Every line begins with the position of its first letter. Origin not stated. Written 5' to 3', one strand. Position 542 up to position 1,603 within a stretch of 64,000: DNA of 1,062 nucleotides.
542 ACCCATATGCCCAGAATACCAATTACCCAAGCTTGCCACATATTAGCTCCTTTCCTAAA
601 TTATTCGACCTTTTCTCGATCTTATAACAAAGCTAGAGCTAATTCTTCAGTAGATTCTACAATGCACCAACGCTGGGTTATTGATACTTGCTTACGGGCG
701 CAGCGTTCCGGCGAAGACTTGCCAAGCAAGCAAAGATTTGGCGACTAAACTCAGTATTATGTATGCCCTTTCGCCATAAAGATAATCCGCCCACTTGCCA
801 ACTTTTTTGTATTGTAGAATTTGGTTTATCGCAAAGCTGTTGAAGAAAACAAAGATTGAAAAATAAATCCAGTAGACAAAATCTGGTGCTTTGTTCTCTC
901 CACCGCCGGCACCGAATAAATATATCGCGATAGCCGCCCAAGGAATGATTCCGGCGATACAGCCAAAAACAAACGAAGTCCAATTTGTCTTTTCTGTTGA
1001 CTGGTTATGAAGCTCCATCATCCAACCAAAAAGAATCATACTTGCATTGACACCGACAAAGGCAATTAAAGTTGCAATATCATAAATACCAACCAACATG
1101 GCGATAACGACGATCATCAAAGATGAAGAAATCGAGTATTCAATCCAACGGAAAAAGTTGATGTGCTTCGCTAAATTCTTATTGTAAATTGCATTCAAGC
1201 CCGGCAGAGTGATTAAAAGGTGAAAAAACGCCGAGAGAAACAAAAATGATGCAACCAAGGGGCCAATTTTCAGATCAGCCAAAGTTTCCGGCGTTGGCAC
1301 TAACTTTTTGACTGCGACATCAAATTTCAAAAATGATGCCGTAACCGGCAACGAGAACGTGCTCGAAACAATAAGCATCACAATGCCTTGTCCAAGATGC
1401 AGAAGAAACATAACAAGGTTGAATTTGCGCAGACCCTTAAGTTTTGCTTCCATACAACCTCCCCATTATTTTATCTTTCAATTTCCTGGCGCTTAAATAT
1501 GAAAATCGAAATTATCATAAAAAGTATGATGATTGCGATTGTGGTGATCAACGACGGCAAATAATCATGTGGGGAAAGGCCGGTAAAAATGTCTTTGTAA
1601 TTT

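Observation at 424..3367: Heliorhodopsin translationally coupled to an ABC-2 exporter cassette (PLDc_N - ABC ATPase - ABC-2 permease - HeR - small 2TM protein)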

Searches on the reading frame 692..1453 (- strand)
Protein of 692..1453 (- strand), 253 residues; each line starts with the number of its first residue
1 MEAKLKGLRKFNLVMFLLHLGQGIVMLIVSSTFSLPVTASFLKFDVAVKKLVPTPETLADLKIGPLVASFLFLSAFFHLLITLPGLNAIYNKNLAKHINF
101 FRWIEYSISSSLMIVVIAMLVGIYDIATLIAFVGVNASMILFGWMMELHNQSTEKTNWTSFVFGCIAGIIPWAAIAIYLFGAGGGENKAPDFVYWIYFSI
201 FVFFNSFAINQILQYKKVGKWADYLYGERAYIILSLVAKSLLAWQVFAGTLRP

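Call 3: search_protein_families(library=pfam, proteins=[window:692-1453:-], max_evalue=0.01)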
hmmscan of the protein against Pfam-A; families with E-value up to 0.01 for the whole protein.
window:692-1453:- (253 aa): 2 families
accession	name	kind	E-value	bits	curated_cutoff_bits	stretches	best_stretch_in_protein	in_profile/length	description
PF18761.7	Heliorhodopsin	-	9.6e-104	346.4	26.7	1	8-251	1-242/242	Heliorhodopsin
PF10067.14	DUF2306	-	0.0057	17.3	31.6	1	59-133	53-137/147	Predicted membrane protein (DUF2306)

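Call 5: search_solved_structures(query=window:692-1453:-, show_alignments=2)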
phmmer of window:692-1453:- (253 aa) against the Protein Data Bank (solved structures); distinct sequences matched with E-value up to 0.001: 6.
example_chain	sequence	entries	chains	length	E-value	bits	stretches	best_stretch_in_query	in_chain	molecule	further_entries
6is6_A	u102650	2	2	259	4.7e-78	265.5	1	5-253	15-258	heliorhodopsin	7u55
7clj_A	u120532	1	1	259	1.1e-77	264.2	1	5-253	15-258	heliorhodopsin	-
9ljj_A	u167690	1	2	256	2.1e-67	230.6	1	4-253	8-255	Heliorhodopsin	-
6su3_X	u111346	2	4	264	2.3e-67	230.4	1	4-253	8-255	48C12 heliorhodopsin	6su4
6uh3_A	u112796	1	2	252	8.2e-67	228.6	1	4-251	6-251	Heliorhodopsin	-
9vfc_A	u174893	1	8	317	1.1e-42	149.6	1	8-253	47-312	heliorhodopsin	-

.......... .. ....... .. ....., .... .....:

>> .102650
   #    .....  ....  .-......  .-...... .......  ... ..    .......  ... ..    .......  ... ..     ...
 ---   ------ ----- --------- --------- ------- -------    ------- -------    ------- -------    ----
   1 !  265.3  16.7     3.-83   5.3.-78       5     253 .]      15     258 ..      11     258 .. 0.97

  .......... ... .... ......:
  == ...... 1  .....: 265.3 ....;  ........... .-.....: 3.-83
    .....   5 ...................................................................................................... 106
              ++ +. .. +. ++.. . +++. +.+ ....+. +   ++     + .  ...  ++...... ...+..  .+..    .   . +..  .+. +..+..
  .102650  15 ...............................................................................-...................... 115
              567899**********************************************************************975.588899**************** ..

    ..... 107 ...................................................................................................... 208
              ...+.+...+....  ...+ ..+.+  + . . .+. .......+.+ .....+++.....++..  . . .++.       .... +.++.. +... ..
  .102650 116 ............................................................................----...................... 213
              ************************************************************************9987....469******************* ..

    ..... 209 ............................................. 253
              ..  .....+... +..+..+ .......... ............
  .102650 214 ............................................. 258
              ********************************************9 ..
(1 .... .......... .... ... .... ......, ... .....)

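Call 9: find_homologous_proteins(query=window:692-1453:-, max_evalue=1e-30)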
Query window:692-1453:- (253 aa): 7997 proteins with E <= 1e-30 among 8000 candidates; the best 120 are listed.
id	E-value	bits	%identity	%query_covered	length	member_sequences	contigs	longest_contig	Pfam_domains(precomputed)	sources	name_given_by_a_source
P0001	9.0e-160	548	100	100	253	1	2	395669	PF18761.8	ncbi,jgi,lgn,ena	ncbi:MAG: heliorhodopsin HeR [Patescibacteria group bacterium]|jgi:hypothetical protein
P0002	1.3e-151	521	94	100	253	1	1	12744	PF18761.8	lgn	-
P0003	1.6e-137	475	84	100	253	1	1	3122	PF18761.8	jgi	jgi:hypothetical protein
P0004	6.5e-136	470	83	100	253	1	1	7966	PF18761.8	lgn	-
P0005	8.7e-134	463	81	100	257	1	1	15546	PF18761.8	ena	-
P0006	3.5e-131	454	82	100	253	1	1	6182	PF18761.8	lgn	-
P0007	2.2e-129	448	80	100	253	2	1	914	PF18761.8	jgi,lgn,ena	-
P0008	6.0e-127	440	79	100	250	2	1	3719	PF18761.8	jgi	-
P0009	2.5e-125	435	77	100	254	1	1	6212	PF18761.8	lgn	-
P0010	2.7e-125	435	77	100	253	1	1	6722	PF18761.8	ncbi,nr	ncbi:MAG: heliorhodopsin HeR [Patescibacteria group bacterium]|nr:heliorhodopsin HeR [Patescibacteri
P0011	4.7e-125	434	77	100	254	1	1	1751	PF18761.8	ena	-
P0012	7.9e-124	430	77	100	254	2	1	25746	PF18761.8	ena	-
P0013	2.1e-123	429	77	100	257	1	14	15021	PF18761.8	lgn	-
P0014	1.1e-122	427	78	100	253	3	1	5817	PF18761.8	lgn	-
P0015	1.5e-122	426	77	100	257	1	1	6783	PF18761.8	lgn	-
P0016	2.9e-122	425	75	99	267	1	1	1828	PF18761.8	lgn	-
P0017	4.7e-122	424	75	100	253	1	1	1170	PF18761.8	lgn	-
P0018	7.3e-122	424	75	100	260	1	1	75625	PF18761.8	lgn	-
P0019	8.4e-122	424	77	100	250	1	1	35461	PF18761.8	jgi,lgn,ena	-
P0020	9.2e-122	423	76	100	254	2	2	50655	PF18761.8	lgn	-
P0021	1.3e-120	420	73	100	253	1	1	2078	PF18761.8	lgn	-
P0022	1.7e-119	416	75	100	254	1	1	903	PF18761.8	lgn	-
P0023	1.8e-119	416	77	100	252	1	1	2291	PF18761.8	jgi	jgi:hypothetical protein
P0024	3.8e-119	415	75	100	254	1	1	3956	PF18761.8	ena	-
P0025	4.9e-119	415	74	100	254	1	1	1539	PF18761.8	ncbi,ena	-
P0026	6.1e-119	414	74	100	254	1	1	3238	PF18761.8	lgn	-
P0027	1.7e-118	413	75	99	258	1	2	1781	PF18761.8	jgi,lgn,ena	-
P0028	1.7e-118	413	72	100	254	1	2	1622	PF18761.8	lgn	-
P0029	2.4e-118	412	75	100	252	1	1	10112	PF18761.8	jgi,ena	-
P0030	3.7e-118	412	75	100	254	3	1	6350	PF18761.8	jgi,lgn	jgi:hypothetical protein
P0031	5.6e-118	411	75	100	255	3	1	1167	PF18761.8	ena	-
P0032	5.9e-118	411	73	100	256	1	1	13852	PF18761.8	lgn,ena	-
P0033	1.2e-117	410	73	100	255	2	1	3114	PF18761.8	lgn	-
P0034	2.1e-117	409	73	100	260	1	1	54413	PF18761.8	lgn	-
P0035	2.7e-117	409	74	100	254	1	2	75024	PF18761.8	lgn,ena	-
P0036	7.9e-117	407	74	100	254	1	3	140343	PF18761.8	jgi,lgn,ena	-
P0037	8.5e-117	407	73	100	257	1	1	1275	PF18761.8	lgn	-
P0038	9.7e-117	407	74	100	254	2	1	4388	PF18761.8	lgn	-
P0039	1.0e-116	407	78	94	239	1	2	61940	PF18761.8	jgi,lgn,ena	-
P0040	1.4e-116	406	74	100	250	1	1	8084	PF18761.8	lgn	-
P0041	1.5e-116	406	73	100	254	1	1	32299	PF18761.8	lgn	-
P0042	1.5e-116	406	73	100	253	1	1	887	PF18761.8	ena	-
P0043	1.8e-116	406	72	100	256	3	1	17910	PF18761.8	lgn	-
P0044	2.2e-116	406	74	100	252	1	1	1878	PF18761.8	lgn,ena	-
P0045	3.1e-116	405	74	100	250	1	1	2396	PF18761.8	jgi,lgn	jgi:hypothetical protein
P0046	3.7e-116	405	74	100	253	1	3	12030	PF18761.8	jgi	jgi:hypothetical protein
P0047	4.5e-116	405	73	98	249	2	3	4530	PF18761.8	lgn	-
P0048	4.6e-116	405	73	100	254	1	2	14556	PF18761.8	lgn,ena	-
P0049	5.1e-116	405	75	100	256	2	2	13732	PF18761.8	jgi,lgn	-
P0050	5.4e-116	405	73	100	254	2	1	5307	PF18761.8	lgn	-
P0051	5.7e-116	404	75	100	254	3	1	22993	PF18761.8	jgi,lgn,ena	-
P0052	1.0e-115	404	77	94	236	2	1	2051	PF18761.8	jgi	-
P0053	1.1e-115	404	73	100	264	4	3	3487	PF18761.8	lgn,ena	-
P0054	1.3e-115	403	71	100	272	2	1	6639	PF18761.8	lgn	-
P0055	2.2e-115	403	73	100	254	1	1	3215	PF18761.8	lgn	-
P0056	3.3e-115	402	73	100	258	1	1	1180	PF18761.8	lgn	-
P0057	3.7e-115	402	73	100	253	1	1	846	PF18761.8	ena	-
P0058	4.1e-115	402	73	100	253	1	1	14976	PF18761.8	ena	-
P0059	5.0e-115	401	73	100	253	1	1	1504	PF18761.8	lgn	-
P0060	6.1e-115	401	73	100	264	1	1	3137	PF18761.8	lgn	-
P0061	6.9e-115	401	73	100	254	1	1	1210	PF18761.8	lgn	-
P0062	7.0e-115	401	73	100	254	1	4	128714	PF18761.8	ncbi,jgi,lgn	jgi:hypothetical protein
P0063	8.7e-115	401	71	100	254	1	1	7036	PF18761.8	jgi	-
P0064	8.8e-115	401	74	99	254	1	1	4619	PF18761.8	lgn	-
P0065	1.4e-114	400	73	100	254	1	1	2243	PF18761.8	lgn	-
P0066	2.5e-114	399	71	100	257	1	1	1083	PF18761.8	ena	-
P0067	2.7e-114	399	73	100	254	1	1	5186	PF18761.8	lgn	-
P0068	2.9e-114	399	73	100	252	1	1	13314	PF18761.8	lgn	-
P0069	3.1e-114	399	72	100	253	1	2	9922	PF18761.8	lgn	-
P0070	3.1e-114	399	73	100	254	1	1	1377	PF18761.8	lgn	-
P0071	4.2e-114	398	69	100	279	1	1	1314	PF18761.8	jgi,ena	-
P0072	5.1e-114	398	73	100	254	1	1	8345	PF18761.8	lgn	-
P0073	7.5e-114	398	73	100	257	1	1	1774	PF18761.8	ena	-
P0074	8.6e-114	397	72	100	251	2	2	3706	PF18761.8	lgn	-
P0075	1.0e-113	397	72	100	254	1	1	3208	PF18761.8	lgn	-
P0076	1.2e-113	397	73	100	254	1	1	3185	PF18761.8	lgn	-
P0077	1.3e-113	397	74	100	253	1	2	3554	PF18761.8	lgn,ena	-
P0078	1.3e-113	397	72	100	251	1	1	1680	PF18761.8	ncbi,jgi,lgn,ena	ncbi:MAG: heliorhodopsin HeR [bacterium]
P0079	1.7e-113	396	73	100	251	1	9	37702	PF18761.8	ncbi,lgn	-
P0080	1.9e-113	396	70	100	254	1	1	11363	PF18761.8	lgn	-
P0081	2.1e-113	396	73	100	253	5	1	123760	PF18761.8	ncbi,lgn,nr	ncbi:MAG: heliorhodopsin HeR [Candidatus Berkelbacteria bacterium]|nr:heliorhodopsin HeR [Candidatus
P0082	2.1e-113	396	70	100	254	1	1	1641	PF18761.8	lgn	-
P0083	2.2e-113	396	75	98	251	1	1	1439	PF18761.8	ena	-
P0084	2.6e-113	396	71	100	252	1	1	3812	PF18761.8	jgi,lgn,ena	-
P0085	3.0e-113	396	73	100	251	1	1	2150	PF18761.8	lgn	-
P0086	3.1e-113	396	72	100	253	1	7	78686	PF18761.8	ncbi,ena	-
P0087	3.9e-113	395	73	97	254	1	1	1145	PF18761.8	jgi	-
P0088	5.6e-113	395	73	100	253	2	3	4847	PF18761.8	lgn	-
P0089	5.7e-113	395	74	99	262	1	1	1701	PF18761.8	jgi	jgi:hypothetical protein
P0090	7.2e-113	394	71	100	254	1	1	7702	PF18761.8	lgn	-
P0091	1.0e-112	394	70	100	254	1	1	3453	PF18761.8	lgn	-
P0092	1.1e-112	394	72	100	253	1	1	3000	PF18761.8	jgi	jgi:hypothetical protein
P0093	1.4e-112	393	71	100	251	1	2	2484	PF18761.8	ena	-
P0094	1.5e-112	393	71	100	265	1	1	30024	PF18761.8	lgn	-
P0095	1.7e-112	393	72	100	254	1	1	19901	PF18761.8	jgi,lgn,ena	-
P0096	1.8e-112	393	71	99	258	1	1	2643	PF18761.8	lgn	-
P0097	2.0e-112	393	72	100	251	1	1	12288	PF18761.8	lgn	-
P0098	2.2e-112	393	71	99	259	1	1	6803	PF18761.8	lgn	-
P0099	2.6e-112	393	70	100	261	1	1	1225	PF18761.8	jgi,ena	-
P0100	2.8e-112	392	73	100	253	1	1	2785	PF18761.8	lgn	-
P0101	3.2e-112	392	70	100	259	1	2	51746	PF18761.8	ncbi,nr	ncbi:MAG: hypothetical protein BWY19_00653 [bacterium ADurb.Bin212]|nr:MAG: hypothetical protein BWY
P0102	3.3e-112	392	69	100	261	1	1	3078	PF18761.8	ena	-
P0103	3.5e-112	392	71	100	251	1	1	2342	PF18761.8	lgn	-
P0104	3.7e-112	392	77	92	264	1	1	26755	PF18761.8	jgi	jgi:hypothetical protein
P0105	4.2e-112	392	72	99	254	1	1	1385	PF18761.8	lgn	-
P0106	4.6e-112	392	73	100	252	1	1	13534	PF18761.8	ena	-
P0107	8.3e-112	391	72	99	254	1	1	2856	PF18761.8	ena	-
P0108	8.4e-112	391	71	100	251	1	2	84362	PF18761.8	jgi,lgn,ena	jgi:hypothetical protein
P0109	8.5e-112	391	72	100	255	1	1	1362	PF18761.8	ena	-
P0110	1.2e-111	390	72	100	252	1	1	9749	PF18761.8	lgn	-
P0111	1.2e-111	390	71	100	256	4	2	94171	PF18761.8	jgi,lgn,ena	-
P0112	1.3e-111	390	70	100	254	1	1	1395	PF18761.8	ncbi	-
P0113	1.5e-111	390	71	100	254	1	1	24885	PF18761.8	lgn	-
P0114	1.6e-111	390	71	100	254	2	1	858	PF18761.8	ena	-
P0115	1.6e-111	390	70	100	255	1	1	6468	PF18761.8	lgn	-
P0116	2.0e-111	390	69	100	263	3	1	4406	PF18761.8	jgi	jgi:hypothetical protein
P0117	2.4e-111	389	73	100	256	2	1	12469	PF18761.8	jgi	-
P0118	2.5e-111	389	70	100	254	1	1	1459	PF18761.8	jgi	jgi:hypothetical protein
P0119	2.5e-111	389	71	100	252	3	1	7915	PF18761.8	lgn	-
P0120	3.1e-111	389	71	100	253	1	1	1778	PF18761.8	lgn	-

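Call 13: find_related_loci(query=window:692-1453:-, collection=genome_contigs, flank=6000)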
Query window:692-1453:- (253 aa) in genome_contigs; peptide patterns used: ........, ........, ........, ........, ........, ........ (x = any residue, [..] = any of these).
600 stretches matched a pattern (row limit reached: there are more); 574 encode a relative of the query (tblastn E <= 1e-3); the best 80 are kept; 80 distinct loci.
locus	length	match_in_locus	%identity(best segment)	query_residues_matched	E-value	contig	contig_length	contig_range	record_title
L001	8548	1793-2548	77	2-253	2e-130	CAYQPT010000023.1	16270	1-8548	MAG TPA_asm: uncultured Candidatus Saccharibacteria bacterium isolate SRP192927_co1_1036 genome assembly, contig: NODE_7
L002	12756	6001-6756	72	1-253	6e-121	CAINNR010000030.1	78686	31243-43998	uncultured Candidatus Berkelbacteria bacterium isolate AlinenLipids_bin-4476 genome assembly, contig: bin-4476:30/39, wh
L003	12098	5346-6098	70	2-253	8e-119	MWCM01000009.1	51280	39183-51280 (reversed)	MAG: bacterium ADurb.Bin212 isolate ADurb.Bin212 BWY19_contig000009, whole genome shotgun sequence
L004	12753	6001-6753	73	2-253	2e-118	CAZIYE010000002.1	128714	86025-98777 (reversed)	MAG TPA_asm: uncultured Candidatus Saccharibacteria bacterium isolate SRP272421_co4_706 genome assembly, contig: NODE_11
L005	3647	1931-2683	73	2-253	2e-120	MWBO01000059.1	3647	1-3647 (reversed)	MAG: candidate division WS2 bacterium ADurb.Bin280 BWY43_contig000059, whole genome shotgun sequence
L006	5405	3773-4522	69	4-253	3e-118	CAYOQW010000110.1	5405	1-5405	MAG TPA_asm: uncultured Candidatus Saccharibacteria bacterium isolate SRP142039_co1_374 genome assembly, contig: NODE_17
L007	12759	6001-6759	70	2-253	1e-117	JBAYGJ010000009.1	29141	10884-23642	MAG: Patescibacteria group bacterium isolate SO_2016_GW1_122 scaffold02860_OW334_2016, whole genome shotgun sequence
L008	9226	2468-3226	69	2-253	6e-117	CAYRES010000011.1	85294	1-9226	MAG TPA_asm: uncultured Gaiellales bacterium isolate SRP241326_co1_353 genome assembly, contig: NODE_492_length_85294_co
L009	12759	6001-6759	70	2-253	3e-116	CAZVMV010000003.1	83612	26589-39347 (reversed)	MAG TPA_asm: uncultured Gammaproteobacteria bacterium isolate SRP173033_co2_263 genome assembly, contig: NODE_85_length_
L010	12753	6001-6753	70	2-253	4e-116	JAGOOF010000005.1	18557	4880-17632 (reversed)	Patescibacteria group bacterium isolate Go_SlDig_bin_412 Go_SlDig_8500_length_18557_cov_4.480629, whole genome shotgun s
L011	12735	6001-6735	72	5-253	6e-116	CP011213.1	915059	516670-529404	MAG: Berkelbacteria bacterium GW2011_GWE1_39_12, complete genome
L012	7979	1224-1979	70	1-253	6e-115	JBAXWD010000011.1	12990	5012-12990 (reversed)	MAG: Candidatus Berkelbacteria bacterium isolate ELA704 MAG704_11, whole genome shotgun sequence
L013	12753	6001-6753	73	1-253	2e-113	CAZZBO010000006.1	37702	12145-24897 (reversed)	MAG TPA_asm: uncultured Candidatus Saccharibacteria bacterium isolate binchicken_co27_251 genome assembly, contig: NODE_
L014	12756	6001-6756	69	2-253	4e-113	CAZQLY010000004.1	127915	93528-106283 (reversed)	MAG TPA_asm: uncultured Gammaproteobacteria bacterium isolate SRP141376_co4_153 genome assembly, contig: NODE_160_length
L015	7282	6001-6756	69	1-253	1e-112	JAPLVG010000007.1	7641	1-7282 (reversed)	MAG: Candidatus Berkelbacteria bacterium isolate LacPavin_0419_WC70L_MAG_40_9 LacPavin_0419_WC70L_scaffold_674711, whole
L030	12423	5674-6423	66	4-253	2e-107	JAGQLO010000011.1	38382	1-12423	MAG: Candidatus Doudnabacteria bacterium isolate HKST-UBA18 NODE_11_length_38382_cov_7.430727, whole genome shotgun sequ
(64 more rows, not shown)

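Call 16: find_encoding_contigs(protein=P0002, flank=6000, max_places=3)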
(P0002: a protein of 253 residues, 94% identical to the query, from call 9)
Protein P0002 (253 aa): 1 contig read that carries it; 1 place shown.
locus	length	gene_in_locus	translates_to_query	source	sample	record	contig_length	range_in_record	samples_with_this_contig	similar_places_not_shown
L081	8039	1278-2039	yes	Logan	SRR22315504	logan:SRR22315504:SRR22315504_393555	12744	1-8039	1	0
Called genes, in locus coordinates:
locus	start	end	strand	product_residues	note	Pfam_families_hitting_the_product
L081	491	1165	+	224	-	PF01797:Y1_Tnp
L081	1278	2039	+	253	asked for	PF18761:Heliorhodopsin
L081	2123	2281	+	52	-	-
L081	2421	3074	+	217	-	-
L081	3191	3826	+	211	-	PF13098:Thioredoxin_2, PF13462:Thioredoxin_4, PF01323:DSBA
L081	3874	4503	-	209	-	-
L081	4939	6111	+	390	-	PF08529:NusA_N, PF13184:KH_NusA_1st, PF26594:KH_NusA_2nd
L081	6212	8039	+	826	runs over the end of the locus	PF02861:Clp_N, PF23569:NBD_SMAX1, PF00004:AAA, PF17871:AAA_lid_9, PF00004:AAA, PF07724:AAA_2, PF07728:AAA_5, PF10431:ClpB_D2-small, +9 more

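Call 17: find_encoding_contigs(protein=P0005, flank=6000, max_places=3)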
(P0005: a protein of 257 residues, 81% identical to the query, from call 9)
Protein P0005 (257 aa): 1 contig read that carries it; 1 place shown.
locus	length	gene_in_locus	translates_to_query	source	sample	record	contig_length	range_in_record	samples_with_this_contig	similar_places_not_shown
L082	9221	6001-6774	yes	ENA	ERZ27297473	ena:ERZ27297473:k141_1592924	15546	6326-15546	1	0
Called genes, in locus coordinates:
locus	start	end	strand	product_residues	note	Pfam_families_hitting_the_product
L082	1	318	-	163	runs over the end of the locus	-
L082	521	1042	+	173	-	-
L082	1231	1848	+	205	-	-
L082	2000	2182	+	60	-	-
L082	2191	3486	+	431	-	PF13506:Glyco_transf_21, PF13641:Glyco_tranf_2_3, PF00535:Glycos_transf_2, PF13632:Glyco_trans_2_3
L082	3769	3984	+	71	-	-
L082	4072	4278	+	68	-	PF13396:PLDc_N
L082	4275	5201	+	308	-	PF00005:ABC_tran, PF13304:AAA_21 (weak)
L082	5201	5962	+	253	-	PF12679:ABC2_membrane_2, PF12730:ABC2_membrane_4 (weak), PF12698:ABC2_membrane_3, PF10920:DUF2705, PF13346:ABC2_membrane_5 (weak)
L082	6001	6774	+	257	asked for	PF18761:Heliorhodopsin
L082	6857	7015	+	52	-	PF03779:SPW (weak)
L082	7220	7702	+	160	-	PF01966:HD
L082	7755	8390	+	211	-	PF13462:Thioredoxin_4, PF13098:Thioredoxin_2 (faint), PF01323:DSBA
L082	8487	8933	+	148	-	-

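Call 18: find_encoding_contigs(protein=P0004, flank=6000, max_places=3)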
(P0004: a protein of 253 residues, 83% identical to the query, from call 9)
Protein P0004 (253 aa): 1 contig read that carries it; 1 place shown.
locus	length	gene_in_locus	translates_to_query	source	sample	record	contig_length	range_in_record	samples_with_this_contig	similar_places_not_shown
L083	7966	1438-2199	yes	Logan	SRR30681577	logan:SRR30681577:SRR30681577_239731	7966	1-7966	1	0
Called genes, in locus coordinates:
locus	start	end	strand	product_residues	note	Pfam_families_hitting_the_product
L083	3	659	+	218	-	?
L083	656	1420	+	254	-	PF12679:ABC2_membrane_2, PF12730:ABC2_membrane_4, PF10920:DUF2705 (weak), PF12698:ABC2_membrane_3 (weak), PF13346:ABC2_membrane_5 (weak)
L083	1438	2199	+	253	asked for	PF18761:Heliorhodopsin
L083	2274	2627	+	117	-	PF03819:MazG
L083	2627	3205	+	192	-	PF01966:HD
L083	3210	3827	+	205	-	PF06197:DUF998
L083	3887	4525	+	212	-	PF13098:Thioredoxin_2 (weak), PF13462:Thioredoxin_4, PF01323:DSBA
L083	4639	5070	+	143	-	-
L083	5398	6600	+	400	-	PF08529:NusA_N, PF13184:KH_NusA_1st, PF26594:KH_NusA_2nd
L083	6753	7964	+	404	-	?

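Call 19: find_related_loci(query=window:692-1453:-, collection=metagenome_contigs, flank=5000)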
Query window:692-1453:- (253 aa) in metagenome_contigs; peptide patterns used: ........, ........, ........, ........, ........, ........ (x = any residue, [..] = any of these).
600 stretches matched a pattern (row limit reached: there are more); 564 encode a relative of the query (tblastn E <= 1e-3); the best 80 are kept; 80 distinct loci.
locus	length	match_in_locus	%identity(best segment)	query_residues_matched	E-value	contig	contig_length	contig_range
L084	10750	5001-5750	77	1-253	2e-129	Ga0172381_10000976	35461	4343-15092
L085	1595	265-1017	75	3-253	2e-135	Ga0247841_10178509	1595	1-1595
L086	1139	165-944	70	1-253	2e-132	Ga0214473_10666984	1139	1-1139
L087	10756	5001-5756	72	1-253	1e-119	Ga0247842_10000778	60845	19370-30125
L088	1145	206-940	73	8-253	5e-131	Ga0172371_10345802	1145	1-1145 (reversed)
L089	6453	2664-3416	71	2-253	4e-119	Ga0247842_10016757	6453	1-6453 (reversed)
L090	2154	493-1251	72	1-253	6e-126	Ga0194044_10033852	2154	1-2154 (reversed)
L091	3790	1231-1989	71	1-253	9e-121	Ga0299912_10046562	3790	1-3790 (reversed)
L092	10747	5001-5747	72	2-253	2e-118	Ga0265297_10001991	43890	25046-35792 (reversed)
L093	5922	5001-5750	70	3-253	6e-116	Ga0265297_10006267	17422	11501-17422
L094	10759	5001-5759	70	2-253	2e-115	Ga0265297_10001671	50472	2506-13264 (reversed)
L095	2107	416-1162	70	4-253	2e-121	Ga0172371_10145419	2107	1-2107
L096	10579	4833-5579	70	4-253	6e-115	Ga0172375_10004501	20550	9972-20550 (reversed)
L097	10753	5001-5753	70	2-253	7e-115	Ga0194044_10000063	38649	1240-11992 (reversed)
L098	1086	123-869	70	4-253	1e-123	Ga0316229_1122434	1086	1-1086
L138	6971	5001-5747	63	6-253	3e-99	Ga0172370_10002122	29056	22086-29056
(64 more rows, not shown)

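Call 21: find_encoding_contigs(protein=P0003, flank=6000, max_places=2)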
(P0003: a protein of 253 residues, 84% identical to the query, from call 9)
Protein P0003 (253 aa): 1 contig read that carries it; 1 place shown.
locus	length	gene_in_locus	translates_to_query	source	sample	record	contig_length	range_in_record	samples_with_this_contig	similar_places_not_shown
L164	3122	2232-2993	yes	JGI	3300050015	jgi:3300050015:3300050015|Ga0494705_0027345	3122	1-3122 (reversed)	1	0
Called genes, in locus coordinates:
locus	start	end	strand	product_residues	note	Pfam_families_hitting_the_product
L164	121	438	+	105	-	-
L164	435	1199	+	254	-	PF12679:ABC2_membrane_2, PF12730:ABC2_membrane_4, PF12698:ABC2_membrane_3, PF10920:DUF2705, PF13346:ABC2_membrane_5 (weak)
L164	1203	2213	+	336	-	PF04015:DUF362, PF12797:Fer4_2 (faint), PF14697:Fer4_21 (faint), PF00037:Fer4 (weak), PF12837:Fer4_6 (faint), PF12838:Fer4_7 (weak), PF13187:Fer4_9 (weak), PF13237:Fer4_10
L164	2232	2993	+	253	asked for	PF18761:Heliorhodopsin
